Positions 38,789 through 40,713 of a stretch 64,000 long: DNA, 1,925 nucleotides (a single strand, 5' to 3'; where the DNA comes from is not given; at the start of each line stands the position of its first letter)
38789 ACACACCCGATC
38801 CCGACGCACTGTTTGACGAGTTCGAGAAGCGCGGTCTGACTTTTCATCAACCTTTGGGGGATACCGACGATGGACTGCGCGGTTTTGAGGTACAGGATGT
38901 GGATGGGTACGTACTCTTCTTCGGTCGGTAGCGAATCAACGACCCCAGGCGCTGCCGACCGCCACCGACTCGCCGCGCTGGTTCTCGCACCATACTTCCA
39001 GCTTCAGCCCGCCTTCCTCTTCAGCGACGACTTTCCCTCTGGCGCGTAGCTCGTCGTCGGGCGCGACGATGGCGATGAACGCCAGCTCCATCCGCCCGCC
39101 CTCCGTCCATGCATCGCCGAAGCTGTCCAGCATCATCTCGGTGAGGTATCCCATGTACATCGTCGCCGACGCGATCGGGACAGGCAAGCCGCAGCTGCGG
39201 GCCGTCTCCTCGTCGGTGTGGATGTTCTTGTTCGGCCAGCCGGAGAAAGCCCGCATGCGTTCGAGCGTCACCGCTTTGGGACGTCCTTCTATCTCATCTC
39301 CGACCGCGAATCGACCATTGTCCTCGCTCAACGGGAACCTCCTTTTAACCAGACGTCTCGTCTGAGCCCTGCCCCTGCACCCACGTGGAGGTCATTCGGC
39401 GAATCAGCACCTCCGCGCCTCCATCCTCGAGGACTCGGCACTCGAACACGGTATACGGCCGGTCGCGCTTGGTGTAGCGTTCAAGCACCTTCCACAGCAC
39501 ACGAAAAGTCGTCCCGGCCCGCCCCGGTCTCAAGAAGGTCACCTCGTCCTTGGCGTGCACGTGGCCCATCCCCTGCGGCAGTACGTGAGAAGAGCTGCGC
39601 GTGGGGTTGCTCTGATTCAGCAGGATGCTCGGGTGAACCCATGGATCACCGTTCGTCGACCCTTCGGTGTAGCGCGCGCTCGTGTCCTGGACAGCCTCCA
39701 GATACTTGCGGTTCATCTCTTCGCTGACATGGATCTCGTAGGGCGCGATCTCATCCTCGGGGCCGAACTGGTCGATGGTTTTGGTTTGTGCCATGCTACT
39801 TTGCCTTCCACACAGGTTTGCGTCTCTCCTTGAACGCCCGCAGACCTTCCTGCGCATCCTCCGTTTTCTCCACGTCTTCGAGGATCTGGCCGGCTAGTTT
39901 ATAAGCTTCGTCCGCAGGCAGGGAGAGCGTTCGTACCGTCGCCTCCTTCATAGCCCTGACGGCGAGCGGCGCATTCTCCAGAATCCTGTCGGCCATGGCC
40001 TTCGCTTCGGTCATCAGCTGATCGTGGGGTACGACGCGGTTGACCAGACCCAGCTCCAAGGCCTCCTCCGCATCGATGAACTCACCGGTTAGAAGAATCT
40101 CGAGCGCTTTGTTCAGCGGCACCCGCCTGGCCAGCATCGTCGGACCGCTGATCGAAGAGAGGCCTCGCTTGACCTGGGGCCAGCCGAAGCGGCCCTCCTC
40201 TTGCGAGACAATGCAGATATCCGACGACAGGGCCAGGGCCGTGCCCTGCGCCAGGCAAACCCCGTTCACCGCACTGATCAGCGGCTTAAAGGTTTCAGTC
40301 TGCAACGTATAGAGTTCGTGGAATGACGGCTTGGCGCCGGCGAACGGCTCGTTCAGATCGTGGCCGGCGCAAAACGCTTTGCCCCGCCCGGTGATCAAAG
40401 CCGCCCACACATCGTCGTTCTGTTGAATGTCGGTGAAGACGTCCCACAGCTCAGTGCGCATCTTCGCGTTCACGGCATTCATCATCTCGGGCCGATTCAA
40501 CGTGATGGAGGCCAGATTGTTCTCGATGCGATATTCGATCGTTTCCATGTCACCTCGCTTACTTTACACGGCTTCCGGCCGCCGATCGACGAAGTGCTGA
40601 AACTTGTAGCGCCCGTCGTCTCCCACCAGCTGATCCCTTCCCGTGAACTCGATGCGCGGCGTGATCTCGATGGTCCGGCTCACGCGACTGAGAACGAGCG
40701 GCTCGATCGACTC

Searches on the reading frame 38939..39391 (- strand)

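Call 55: search_protein_families(library=pfam, proteins=[window:38939-39391:-], max_evalue=0.001)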
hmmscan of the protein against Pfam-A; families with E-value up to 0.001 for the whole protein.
window:38939-39391:- (151 aa): 1 family
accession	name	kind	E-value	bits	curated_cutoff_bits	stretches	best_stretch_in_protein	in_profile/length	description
PF01575.25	MaoC_dehydratas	-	1.5e-08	34.7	27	1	56-127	35-107/123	MaoC like domain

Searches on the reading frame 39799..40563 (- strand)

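Call 55: search_protein_families(library=pfam, proteins=[window:39799-40563:-], max_evalue=0.001)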
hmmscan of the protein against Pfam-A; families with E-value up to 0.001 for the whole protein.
window:39799-40563:- (255 aa): 2 families
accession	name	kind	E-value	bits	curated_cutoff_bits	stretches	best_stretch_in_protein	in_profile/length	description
PF00378.25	ECH_1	-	9.5e-60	202.5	27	1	13-254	2-250/251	Enoyl-CoA hydratase/isomerase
PF16113.10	ECH_2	-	2.3e-26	93.5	27.2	1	19-186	3-180/335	Enoyl-CoA hydratase/isomerase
